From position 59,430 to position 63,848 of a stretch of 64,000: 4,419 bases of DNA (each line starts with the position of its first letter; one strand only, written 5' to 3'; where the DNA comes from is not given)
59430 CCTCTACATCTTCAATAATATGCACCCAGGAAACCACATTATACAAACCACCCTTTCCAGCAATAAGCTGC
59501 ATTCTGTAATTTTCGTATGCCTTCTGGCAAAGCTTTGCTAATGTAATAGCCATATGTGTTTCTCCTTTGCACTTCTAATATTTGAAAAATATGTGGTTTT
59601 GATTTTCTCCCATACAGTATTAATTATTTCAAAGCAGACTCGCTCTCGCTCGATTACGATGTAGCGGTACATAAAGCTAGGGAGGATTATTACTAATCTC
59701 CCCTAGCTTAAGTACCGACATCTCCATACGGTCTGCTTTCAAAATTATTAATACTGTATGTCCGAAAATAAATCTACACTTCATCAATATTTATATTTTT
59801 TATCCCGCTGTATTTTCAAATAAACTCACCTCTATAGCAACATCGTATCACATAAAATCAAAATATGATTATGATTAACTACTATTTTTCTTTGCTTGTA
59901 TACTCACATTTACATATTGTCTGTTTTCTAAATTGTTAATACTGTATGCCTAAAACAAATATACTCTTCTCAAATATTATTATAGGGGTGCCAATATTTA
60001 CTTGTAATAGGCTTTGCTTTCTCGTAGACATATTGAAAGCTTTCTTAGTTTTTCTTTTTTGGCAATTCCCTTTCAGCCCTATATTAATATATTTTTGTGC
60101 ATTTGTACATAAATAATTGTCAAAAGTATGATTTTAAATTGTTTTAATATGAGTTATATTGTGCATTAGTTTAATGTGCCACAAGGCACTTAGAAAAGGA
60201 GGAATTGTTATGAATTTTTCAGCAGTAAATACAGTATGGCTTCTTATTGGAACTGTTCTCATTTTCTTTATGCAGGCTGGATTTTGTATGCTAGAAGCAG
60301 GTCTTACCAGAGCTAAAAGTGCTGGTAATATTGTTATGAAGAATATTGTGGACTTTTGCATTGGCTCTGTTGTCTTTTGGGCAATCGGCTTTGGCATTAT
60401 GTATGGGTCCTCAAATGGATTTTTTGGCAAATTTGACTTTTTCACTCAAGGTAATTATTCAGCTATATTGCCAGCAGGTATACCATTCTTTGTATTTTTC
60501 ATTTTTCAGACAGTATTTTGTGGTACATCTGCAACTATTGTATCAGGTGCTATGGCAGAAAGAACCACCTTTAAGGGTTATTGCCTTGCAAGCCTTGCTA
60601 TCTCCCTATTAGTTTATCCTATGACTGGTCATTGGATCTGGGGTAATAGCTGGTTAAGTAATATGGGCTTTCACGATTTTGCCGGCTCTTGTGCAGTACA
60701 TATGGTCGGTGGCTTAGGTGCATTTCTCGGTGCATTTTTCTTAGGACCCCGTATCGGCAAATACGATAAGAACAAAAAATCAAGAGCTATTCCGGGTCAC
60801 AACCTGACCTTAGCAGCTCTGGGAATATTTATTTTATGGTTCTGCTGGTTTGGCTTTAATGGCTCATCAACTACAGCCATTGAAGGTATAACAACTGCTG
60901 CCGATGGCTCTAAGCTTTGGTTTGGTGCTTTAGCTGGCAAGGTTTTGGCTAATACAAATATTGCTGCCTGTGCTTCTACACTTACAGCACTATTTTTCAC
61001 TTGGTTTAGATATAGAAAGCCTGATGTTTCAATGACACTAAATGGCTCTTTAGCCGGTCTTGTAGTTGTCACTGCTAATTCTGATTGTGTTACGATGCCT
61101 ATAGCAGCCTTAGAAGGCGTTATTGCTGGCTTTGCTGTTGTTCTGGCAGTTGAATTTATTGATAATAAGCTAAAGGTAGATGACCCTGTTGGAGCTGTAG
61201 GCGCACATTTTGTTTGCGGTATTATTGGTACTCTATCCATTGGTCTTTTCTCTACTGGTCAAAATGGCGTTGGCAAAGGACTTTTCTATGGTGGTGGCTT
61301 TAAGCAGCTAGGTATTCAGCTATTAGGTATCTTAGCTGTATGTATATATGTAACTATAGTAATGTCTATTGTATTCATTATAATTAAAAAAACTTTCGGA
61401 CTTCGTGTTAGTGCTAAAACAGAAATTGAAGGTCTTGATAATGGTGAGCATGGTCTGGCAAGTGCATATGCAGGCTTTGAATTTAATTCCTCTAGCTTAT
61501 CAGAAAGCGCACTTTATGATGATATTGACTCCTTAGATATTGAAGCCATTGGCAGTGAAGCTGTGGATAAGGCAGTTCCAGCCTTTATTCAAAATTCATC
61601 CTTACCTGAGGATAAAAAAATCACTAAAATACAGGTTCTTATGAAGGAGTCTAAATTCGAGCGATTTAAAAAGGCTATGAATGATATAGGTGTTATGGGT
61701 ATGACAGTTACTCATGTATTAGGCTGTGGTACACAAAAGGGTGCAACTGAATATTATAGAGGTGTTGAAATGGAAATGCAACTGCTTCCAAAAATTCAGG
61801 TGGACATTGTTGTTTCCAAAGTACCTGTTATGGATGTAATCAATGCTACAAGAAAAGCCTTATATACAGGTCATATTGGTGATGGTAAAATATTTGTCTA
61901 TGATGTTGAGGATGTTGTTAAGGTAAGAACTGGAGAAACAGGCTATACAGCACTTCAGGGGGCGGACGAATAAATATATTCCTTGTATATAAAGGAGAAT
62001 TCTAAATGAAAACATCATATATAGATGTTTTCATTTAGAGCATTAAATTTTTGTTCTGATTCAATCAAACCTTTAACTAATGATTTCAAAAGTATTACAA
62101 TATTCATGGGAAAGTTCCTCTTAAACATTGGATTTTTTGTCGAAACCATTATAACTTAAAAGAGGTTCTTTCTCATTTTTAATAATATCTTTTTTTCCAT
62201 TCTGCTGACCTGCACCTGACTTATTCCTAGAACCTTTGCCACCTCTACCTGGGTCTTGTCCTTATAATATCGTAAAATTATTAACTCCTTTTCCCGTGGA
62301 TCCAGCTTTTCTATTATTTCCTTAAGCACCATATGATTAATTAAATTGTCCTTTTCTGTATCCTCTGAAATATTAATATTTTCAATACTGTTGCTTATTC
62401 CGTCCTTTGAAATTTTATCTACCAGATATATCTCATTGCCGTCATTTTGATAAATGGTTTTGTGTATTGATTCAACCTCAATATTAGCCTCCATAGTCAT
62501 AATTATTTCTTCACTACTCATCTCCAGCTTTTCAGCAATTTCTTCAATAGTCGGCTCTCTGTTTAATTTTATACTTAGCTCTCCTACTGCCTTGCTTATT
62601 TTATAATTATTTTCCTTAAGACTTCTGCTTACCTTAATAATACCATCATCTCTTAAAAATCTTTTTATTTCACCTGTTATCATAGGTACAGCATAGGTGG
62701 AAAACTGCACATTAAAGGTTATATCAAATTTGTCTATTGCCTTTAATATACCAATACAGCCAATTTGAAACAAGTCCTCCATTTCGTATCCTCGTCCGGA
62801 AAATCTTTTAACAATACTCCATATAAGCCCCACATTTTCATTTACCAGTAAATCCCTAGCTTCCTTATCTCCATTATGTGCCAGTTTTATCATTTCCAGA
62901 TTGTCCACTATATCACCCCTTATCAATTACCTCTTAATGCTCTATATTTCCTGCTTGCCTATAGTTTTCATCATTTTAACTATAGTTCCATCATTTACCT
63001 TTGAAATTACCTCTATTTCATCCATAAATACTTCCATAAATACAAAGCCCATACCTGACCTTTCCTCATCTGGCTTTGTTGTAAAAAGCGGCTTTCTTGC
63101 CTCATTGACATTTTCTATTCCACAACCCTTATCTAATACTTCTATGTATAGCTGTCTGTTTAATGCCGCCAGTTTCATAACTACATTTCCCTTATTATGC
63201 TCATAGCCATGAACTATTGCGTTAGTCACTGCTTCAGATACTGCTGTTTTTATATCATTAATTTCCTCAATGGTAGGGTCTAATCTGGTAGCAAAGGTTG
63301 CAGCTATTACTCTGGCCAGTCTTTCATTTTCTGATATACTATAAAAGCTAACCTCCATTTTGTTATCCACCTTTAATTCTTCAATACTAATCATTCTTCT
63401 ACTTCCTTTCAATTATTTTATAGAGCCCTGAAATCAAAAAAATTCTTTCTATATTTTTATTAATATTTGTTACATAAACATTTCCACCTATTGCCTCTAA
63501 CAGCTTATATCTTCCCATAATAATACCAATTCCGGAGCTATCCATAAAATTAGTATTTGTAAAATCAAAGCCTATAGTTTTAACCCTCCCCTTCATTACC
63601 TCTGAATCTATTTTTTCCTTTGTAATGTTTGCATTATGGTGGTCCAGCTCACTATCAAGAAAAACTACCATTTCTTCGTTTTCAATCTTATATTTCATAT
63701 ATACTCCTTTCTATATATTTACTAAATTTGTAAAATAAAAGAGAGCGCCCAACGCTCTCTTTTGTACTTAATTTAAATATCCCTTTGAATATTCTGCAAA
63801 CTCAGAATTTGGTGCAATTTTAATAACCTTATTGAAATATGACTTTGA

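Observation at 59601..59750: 150-nt highly structured imperfect palindrome in the divergent pucR/amt promoter region, with a third direct copy of its arm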

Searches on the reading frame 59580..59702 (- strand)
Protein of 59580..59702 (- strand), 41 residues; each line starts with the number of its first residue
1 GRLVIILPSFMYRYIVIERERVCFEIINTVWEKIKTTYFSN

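Call 40: find_homologous_proteins(query=window:59580-59702:-, max_evalue=10)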
Query seq(41 aa): no candidate shares three 5-residue words with the query. No homologue found.

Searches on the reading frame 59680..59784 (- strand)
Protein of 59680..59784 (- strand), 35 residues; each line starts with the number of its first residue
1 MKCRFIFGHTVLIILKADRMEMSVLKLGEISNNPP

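Call 71: list_cluster_members(proteins=[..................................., window:59680-59784:-, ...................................])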
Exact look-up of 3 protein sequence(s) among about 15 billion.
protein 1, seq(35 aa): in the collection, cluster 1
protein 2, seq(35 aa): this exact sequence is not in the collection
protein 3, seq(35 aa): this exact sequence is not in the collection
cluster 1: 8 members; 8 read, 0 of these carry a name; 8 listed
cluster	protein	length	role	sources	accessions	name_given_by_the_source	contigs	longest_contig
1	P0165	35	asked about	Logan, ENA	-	-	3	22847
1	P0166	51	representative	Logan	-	-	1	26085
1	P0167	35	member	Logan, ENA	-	-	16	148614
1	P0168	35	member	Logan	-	-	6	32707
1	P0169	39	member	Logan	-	-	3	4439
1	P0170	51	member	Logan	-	-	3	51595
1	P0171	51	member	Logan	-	-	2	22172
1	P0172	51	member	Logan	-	-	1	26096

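Call 73: find_homologous_proteins(query=P0170, max_evalue=10)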
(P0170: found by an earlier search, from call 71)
Query P0170 (51 aa): 2 proteins with E <= 10 among 2 candidates.
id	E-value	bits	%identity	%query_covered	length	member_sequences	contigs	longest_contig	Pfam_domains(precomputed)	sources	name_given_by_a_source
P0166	7.7e-25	102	96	100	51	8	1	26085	-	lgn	-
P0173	6.2e-11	59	94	69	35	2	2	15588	-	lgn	-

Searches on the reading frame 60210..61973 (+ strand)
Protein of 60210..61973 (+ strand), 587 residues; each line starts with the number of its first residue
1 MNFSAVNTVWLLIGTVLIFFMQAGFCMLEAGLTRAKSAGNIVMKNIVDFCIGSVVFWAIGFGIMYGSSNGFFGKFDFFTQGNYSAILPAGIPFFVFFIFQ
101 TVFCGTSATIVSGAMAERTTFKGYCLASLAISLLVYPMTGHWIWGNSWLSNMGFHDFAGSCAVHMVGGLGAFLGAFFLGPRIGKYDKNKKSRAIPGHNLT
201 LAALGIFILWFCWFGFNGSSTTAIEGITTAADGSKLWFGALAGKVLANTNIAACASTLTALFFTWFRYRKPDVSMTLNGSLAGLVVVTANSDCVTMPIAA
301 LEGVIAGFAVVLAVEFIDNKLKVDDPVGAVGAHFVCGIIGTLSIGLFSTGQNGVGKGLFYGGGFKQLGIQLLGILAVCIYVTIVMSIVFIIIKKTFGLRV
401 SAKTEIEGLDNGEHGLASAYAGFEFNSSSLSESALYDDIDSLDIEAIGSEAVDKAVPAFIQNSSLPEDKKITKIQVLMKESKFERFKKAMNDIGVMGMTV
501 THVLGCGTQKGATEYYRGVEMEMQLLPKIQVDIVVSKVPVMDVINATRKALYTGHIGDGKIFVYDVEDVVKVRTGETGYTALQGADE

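Call 10: search_protein_families(library=pfam, proteins=[window:60210-61973:+])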
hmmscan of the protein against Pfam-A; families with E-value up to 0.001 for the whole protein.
window:60210-61973:+ (587 aa): 2 families
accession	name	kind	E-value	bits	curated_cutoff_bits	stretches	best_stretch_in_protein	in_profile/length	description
PF00909.26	Ammonium_transp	-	5.9e-113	378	23.2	1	9-416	1-396/399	Ammonium Transporter Family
PF00543.27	P-II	-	4.1e-22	78.9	25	1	472-576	2-102/102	Nitrogen regulatory protein P-II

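Call 35: find_encoding_contigs(protein=window:60210-61973:+, flank=2500, max_places=10)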
Protein window:60210-61973:+ (587 aa): 23 contigs read that carry it; 1 place shown.
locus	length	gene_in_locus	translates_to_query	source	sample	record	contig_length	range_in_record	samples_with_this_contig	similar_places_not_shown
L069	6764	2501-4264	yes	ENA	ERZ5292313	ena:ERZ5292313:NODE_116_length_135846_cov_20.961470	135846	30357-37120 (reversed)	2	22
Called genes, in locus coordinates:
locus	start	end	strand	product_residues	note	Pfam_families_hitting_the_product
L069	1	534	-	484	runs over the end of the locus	PF00202:Aminotran_3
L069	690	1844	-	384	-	PF07905:PucR, PF13556:HTH_30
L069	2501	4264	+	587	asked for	PF00909:Ammonium_transp, PF00543:P-II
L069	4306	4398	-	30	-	-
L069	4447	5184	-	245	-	PF04542:Sigma70_r2, PF04539:Sigma70_r3, PF08281:Sigma70_r4_2, PF04545:Sigma70_r4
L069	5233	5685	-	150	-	PF13581:HATPase_c_2, PF02518:HATPase_c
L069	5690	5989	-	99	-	PF01740:STAS, PF13466:STAS_2 (weak)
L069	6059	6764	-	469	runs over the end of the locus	PF13424:TPR_12 (faint), PF23914:TPR_CcmH_CycH (faint), PF00515:TPR_1 (faint), PF07719:TPR_2 (faint), PF12895:ANAPC3 (faint), PF13174:TPR_6 (faint), PF13181:TPR_8 (faint), PF13414:TPR_11 (faint), +4 more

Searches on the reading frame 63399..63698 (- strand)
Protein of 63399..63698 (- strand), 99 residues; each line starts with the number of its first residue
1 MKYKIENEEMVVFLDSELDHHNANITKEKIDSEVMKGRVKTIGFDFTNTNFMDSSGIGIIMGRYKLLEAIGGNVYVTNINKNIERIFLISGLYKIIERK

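Call 60: find_encoding_contigs(protein=window:63399-63698:-, flank=10000, max_places=3)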
Protein window:63399-63698:- (99 aa): 25 contigs read that carry it; 3 places shown.
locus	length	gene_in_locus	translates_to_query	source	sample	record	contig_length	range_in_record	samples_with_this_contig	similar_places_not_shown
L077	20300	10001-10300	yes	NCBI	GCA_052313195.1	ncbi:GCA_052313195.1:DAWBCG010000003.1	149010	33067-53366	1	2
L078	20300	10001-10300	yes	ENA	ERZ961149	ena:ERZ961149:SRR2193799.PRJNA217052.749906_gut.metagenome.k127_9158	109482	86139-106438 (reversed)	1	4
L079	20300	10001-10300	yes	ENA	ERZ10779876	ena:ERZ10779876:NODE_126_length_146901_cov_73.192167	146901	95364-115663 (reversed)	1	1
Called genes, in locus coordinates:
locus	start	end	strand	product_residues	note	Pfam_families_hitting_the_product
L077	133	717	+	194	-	PF13420:Acetyltransf_4, PF00583:Acetyltransf_1, PF13508:Acetyltransf_7 (weak)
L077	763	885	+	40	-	-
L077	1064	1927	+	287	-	PF00248:Aldo_ket_red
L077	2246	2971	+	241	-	PF04397:LytTR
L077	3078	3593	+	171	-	PF11655:DUF2589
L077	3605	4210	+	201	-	PF11655:DUF2589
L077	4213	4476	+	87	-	-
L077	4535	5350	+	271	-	-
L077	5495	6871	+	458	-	PF20250:FapA_N, PF03961:FapA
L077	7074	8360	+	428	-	PF08245:Mur_ligase_M, PF02875:Mur_ligase_C, PF27239:FOL3_C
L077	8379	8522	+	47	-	-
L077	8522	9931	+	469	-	PF13424:TPR_12 (faint), PF23914:TPR_CcmH_CycH (faint), PF00515:TPR_1 (faint), PF07719:TPR_2 (faint), PF12895:ANAPC3 (faint), PF13174:TPR_6 (faint), PF13181:TPR_8 (faint), PF13414:TPR_11 (faint), +5 more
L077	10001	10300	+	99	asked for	PF01740:STAS, PF13466:STAS_2 (weak)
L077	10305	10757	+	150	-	PF13581:HATPase_c_2, PF02518:HATPase_c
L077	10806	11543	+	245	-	PF04542:Sigma70_r2, PF04539:Sigma70_r3, PF08281:Sigma70_r4_2, PF04545:Sigma70_r4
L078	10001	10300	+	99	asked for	PF01740:STAS, PF13466:STAS_2 (weak)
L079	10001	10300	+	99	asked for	PF01740:STAS, PF13466:STAS_2 (weak)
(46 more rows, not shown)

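Call 64: list_cluster_members(proteins=[window:63399-63698:-, window:58399-59553:-, window:60210-61973:+])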
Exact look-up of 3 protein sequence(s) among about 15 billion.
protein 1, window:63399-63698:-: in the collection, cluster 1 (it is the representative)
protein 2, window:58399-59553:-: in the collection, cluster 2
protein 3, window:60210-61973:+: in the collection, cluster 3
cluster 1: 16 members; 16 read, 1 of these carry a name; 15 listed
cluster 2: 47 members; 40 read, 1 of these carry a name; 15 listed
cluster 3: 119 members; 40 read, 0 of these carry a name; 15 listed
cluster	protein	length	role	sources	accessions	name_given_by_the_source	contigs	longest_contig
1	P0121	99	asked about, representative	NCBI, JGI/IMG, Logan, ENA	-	stage II sporulation protein AA (anti-sigma F factor antagonist)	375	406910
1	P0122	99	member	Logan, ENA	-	-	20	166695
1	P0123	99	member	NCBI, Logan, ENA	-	-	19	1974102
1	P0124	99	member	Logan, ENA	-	-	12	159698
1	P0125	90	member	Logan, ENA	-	-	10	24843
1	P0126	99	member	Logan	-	-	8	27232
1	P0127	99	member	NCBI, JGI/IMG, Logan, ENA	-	-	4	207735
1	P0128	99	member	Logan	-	-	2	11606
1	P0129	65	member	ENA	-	-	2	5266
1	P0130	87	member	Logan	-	-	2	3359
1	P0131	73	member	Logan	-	-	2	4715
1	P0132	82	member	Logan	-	-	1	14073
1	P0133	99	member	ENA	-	-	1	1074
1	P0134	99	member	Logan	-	-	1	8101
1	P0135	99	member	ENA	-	-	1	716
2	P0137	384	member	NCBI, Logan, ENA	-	-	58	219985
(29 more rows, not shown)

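Call 65: find_encoding_contigs(protein=P0137, flank=1500, max_places=10)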
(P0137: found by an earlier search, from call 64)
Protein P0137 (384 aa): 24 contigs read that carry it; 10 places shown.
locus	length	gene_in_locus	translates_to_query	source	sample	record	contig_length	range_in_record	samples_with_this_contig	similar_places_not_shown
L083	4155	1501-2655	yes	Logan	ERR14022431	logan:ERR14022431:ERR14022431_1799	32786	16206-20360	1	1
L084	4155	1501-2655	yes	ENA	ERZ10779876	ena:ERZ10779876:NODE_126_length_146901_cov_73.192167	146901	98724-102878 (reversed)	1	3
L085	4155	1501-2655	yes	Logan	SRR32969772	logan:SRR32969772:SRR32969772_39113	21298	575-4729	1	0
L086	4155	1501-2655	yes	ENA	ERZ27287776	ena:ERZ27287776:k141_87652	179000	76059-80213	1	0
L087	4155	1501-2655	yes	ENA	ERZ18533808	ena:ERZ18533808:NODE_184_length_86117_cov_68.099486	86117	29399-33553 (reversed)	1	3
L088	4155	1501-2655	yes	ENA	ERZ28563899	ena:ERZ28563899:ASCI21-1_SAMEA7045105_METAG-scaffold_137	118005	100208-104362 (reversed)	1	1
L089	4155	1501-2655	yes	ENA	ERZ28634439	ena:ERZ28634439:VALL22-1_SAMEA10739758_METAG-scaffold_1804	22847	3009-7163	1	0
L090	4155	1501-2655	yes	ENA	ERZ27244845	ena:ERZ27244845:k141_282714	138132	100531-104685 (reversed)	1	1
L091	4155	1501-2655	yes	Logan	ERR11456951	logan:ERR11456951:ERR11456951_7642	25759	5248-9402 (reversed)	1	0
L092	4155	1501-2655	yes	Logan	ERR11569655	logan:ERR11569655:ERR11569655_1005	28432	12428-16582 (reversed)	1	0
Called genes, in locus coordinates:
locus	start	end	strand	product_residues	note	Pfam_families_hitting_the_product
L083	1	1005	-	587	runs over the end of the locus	PF00909:Ammonium_transp, PF00543:P-II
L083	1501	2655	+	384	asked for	PF07905:PucR, PF13556:HTH_30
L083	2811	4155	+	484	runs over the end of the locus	PF00202:Aminotran_3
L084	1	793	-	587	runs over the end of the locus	PF00909:Ammonium_transp, PF00543:P-II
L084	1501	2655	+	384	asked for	PF07905:PucR, PF13556:HTH_30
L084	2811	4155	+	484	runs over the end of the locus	PF00202:Aminotran_3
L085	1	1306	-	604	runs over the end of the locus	PF00909:Ammonium_transp, PF00543:P-II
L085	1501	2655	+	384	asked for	PF07905:PucR, PF13556:HTH_30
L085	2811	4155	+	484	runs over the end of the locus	PF00202:Aminotran_3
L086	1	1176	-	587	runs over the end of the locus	PF00909:Ammonium_transp, PF00543:P-II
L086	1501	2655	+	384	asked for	PF07905:PucR, PF13556:HTH_30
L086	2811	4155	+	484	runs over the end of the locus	PF00202:Aminotran_3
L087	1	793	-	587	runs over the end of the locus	PF00909:Ammonium_transp, PF00543:P-II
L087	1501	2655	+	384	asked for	PF07905:PucR, PF13556:HTH_30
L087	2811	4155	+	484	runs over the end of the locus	PF00202:Aminotran_3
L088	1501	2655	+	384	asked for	PF07905:PucR, PF13556:HTH_30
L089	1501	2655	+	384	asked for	PF07905:PucR, PF13556:HTH_30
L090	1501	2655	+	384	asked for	PF07905:PucR, PF13556:HTH_30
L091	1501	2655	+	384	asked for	PF07905:PucR, PF13556:HTH_30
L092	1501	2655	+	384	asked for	PF07905:PucR, PF13556:HTH_30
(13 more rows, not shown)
